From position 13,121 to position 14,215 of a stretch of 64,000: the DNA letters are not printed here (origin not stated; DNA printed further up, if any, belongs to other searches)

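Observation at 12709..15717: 1.495-kb tandem duplication at the 5' end of the RTX gene, with microhomology junctions and mosaic identity: mirror-image orphan cassettes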

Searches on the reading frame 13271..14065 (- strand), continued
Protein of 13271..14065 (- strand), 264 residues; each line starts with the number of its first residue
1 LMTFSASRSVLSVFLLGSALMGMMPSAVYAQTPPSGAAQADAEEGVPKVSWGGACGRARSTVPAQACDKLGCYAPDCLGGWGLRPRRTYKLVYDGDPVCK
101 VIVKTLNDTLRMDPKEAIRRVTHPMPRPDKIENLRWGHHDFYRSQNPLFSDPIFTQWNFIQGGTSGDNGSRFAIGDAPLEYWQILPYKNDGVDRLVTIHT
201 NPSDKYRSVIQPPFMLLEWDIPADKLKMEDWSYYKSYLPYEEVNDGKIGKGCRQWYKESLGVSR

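Call 35: find_encoding_contigs(protein=P0030, flank=10000, max_places=3)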
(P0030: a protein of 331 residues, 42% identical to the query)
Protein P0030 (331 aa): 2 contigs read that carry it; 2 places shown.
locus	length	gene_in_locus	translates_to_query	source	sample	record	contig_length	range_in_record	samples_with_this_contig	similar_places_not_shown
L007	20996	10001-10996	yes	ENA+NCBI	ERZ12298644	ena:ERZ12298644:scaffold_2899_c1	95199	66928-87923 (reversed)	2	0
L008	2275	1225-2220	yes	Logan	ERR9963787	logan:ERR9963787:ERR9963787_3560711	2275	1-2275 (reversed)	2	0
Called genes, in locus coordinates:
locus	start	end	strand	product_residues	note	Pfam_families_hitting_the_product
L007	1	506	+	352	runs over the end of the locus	PF21338:Top1B_N_bact, PF01028:Topoisom_I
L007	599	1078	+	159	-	PF13274:SocA_Panacea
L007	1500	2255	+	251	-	PF00722:Glyco_hydro_16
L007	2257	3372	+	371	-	PF00534:Glycos_transf_1, PF13692:Glyco_trans_1_4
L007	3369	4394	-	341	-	PF03631:Virul_fac_BrkB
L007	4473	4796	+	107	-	PF02575:YbaB_DNA_bd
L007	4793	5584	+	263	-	PF03372:Exo_endo_phos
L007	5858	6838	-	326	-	PF02615:Ldh_2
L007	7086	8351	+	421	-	PF01029:NusB, PF01189:Methyltr_RsmB-F, PF13649:Methyltransf_25 (faint)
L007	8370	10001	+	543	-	PF16889:Hepar_II_III_N, PF07940:Hepar_II_III_C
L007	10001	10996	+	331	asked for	-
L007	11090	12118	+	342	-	PF00814:TsaD, PF22521:HypF_C_2 (weak)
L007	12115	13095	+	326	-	PF01210:NAD_Gly3P_dh_N, PF02558:ApbA, PF07479:NAD_Gly3P_dh_C, PF20618:GPD_NAD_C_bact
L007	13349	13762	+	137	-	PF01878:EVE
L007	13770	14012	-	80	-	-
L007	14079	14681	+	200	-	PF13532:2OG-FeII_Oxy_2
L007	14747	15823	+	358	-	-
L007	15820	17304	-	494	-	PF05227:CHASE3 (weak), PF00512:HisKA, PF02518:HATPase_c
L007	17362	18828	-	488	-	PF07719:TPR_2 (faint), PF23914:TPR_CcmH_CycH (weak), PF13489:Methyltransf_23, PF05401:NodS (weak), PF08241:Methyltransf_11, PF08242:Methyltransf_12, PF13649:Methyltransf_25, PF13847:Methyltransf_31, +8 more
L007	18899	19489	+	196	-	-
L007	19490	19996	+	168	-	-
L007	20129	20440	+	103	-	PF00166:Cpn10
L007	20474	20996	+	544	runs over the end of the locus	PF00118:Cpn60_TCP1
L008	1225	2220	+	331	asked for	-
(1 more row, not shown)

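Call 36: find_encoding_contigs(protein=P0034, flank=10000, max_places=3)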
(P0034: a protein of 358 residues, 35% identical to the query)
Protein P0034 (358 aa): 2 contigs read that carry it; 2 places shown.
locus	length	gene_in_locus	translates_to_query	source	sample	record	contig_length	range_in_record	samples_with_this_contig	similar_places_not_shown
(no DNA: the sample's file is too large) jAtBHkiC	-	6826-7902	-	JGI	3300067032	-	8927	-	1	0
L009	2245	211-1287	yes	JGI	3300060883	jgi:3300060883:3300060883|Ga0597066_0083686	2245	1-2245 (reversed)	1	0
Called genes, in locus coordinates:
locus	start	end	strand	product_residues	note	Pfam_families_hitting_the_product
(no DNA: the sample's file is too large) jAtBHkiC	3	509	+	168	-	?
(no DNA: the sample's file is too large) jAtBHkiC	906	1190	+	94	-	PF14216:DUF4326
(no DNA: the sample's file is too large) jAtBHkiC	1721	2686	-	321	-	PF12728:HTH_17 (weak)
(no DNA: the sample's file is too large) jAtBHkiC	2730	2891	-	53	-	-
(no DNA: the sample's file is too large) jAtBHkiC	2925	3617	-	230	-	-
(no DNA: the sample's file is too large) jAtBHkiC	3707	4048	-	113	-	-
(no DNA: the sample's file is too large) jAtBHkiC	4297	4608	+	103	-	PF13560:HTH_31, PF12844:HTH_19, PF01381:HTH_3, PF13443:HTH_26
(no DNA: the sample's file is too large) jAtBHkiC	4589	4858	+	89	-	-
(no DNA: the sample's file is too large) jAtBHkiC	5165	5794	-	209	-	PF01645:Glu_synthase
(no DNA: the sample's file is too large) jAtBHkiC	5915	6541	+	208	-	-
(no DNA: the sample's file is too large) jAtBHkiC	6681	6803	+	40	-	-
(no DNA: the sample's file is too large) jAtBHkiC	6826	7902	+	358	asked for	-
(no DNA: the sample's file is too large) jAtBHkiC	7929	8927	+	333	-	?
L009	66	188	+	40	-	-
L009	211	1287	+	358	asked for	-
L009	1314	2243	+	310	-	?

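Call 39: search_protein_families(library=pfam, proteins=[L002:10830-11960:+, L009:1314-2243:+, L001:11059-12150:+], max_evalue=10)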
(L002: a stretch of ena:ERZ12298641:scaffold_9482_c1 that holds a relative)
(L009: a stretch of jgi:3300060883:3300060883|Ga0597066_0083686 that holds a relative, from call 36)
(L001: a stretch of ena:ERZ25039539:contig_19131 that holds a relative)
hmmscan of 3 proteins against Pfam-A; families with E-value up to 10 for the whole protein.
L002:10830-11960:+ (377 aa): 1 family
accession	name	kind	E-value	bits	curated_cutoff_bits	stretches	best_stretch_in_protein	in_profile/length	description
PF01476.26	LysM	-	0.0021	18.4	20.9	1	315-340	3-28/43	LysM domain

L009:1314-2243:+ (310 aa): 1 family
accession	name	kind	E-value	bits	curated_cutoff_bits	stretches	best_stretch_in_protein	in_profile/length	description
PF00959.24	Phage_lysozyme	-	0.0031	18.3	22.3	1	91-208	15-123/125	Phage lysozyme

L001:11059-12150:+ (364 aa): 1 family
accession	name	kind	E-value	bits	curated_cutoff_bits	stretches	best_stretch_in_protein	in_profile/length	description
PF00959.24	Phage_lysozyme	-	0.011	16.5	22.3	1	121-216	33-123/125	Phage lysozyme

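Call 58: predict_structure(alignment_id=A2)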
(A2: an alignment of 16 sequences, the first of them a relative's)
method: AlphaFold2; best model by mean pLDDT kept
length: 344 residues; sequences in the alignment: 16
mean_pLDDT: 73.3   pTM: 0.77
mean pLDDT of the five models: 73.3, 72.0, 68.2, 65.8, 64.3
residues with pLDDT >= 90: 110; 70-90: 105; 50-70: 40; < 50: 89
segments of 3 or more residues with pLDDT < 50: 1-53, 130-134, 163-176, 203-207, 245-252
pLDDT, mean of each block of 10 residues (from residue 1): 41 41 40 36 42 50 81 82 94 97 98 94 71 56 92 92 44 54 91 87 53 85 90 85 50 63 67 87 86 96 88 92 90 87 46
secondary structure, 60 per line:
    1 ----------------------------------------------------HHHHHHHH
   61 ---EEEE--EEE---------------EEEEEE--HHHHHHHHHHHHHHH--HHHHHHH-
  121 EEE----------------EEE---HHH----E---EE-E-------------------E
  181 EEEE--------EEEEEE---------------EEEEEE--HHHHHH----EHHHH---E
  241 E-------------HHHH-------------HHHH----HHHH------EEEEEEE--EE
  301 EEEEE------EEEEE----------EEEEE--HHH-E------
elements in order: H53-60 E64-67 E70-72 E88-93 H96-110 H113-119 E121-123 E140-142 E180-184 E193-198 E214-219 H222-227 H233-236 H255-258 H272-275 H280-283 E290-296 E299-305 E312-316 E327-331

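Call 61: fold_search(model_id=the predicted structure, library=pdb)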
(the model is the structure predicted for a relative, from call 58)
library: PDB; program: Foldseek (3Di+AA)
matches with E <= 10: 41; with E <= 0.001: 0
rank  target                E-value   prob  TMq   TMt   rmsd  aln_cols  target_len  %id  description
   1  4exr                  1.7e+00  0.07  0.14  0.27  14.7       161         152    9  Crystal structure of a putative lipoprotein (CD1622) from Clostridium difficile 630 at 1.85 A resolution (released 2012-06-27)
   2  6xn0_B                2.9e+00  0.08  0.19  0.20   6.3       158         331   13  Crystal structure of GH43_1 enzyme from Xanthomonas citri (released 2020-12-02)
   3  3al8_B                3.6e+00  0.03  0.14  0.11   9.4       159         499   12  Plexin A2 / Semaphorin 6A complex (released 2010-10-06)
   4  4pw1_B                3.8e+00  0.02  0.15  0.21  15.4       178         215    8  Crystal structure of a protein with unknown function (CLOLEP_02462) from Clostridium leptum DSM 753 at 2.10 A resoluti (released 2014-06-18)
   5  6xn2_A                4.0e+00  0.04  0.17  0.18   7.0       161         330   15  Crystal structure of the GH43_1 enzyme from Xanthomonas citri complexed with xylotriose (released 2020-12-02)
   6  4o4o_A                4.8e+00  0.01  0.11  0.15  16.8       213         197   10  Crystal structure of phycobiliprotein lyase CpcT (released 2014-08-06)
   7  6blr_B                5.3e+00  0.01  0.12  0.18  20.4       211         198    8  Crystal Structure of IAg7 in complex with insulin mimotope p8E9E6SS (released 2017-12-20)
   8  6xn1_B                5.7e+00  0.04  0.18  0.18   6.8       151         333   14  Crystal structure of the GH43_1 enzyme from Xanthomonas citri complexed with xylose (released 2020-12-02)
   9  5m1i                  5.7e+00  0.02  0.09  0.06   4.3        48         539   17  Structure of GH36 alpha-galactosidase from Thermotoga maritima in a covalent complex with a cyclopropyl carbasugar. (released 2016-11-09)
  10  2p4b_B                5.7e+00  0.01  0.10  0.12  18.1       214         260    7  Crystal structure of E.coli RseB (released 2007-05-22)
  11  7t55_A                6.0e+00  0.01  0.06  0.03  10.7        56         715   11  Cryo-EM structure of PCAT1 in the inward-facing wide conformation under ATP turnover condition (released 2022-02-02)
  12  9sob_R                6.0e+00  0.01  0.12  0.04  14.8       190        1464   10  Structural Model of the Nuclear Pore Complex in Arabidopsis thaliana (released 2025-11-05)
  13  6xn2_B                6.3e+00  0.04  0.18  0.19   6.8       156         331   15  Crystal structure of the GH43_1 enzyme from Xanthomonas citri complexed with xylotriose (released 2020-12-02)
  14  4buj_H                6.3e+00  0.03  0.17  0.16   9.1       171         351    9  Crystal structure of the S. cerevisiae Ski2-3-8 complex (released 2013-08-28)
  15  6fvu_A                6.3e+00  0.00  0.08  0.10  17.6       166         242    9  26S proteasome, s2 state (released 2018-08-22)
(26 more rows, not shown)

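Call 82: search_protein_families(library=ncbifam, proteins=[P0002, P0004], max_evalue=0.001)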
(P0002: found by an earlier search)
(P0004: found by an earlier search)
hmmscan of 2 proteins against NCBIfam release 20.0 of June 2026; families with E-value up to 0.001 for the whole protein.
P0002 (344 aa): 0 families

P0004 (179 aa): 0 families

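Call 86: find_encoding_contigs(protein=P0031, flank=6000, max_places=2)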
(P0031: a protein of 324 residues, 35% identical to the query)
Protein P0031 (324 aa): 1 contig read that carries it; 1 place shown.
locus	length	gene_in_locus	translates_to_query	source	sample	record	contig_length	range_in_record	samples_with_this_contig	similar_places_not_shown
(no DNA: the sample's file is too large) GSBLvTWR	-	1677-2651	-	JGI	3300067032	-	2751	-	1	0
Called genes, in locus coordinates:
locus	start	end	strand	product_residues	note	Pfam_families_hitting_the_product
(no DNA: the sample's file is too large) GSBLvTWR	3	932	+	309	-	?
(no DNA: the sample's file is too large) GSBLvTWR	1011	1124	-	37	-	-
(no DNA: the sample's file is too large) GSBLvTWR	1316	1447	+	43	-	-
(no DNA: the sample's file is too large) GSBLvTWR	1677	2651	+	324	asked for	-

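Call 87: find_encoding_contigs(protein=P0033, flank=6000, max_places=2)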
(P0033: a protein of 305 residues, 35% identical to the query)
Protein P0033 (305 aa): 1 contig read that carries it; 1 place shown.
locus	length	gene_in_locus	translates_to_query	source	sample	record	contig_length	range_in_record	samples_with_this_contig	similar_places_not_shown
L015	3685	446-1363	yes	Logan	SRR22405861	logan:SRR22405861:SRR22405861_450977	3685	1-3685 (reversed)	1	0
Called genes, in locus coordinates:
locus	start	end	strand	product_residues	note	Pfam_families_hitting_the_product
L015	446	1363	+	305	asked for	-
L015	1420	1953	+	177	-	-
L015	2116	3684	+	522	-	?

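Call 88: find_encoding_contigs(protein=P0036, flank=6000, max_places=2)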
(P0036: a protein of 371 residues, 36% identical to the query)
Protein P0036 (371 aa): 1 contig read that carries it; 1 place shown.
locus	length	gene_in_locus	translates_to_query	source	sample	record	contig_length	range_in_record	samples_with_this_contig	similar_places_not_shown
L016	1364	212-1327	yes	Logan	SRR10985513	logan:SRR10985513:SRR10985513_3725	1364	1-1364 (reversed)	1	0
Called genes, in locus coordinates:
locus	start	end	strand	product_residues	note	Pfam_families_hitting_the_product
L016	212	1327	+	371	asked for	-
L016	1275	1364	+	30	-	?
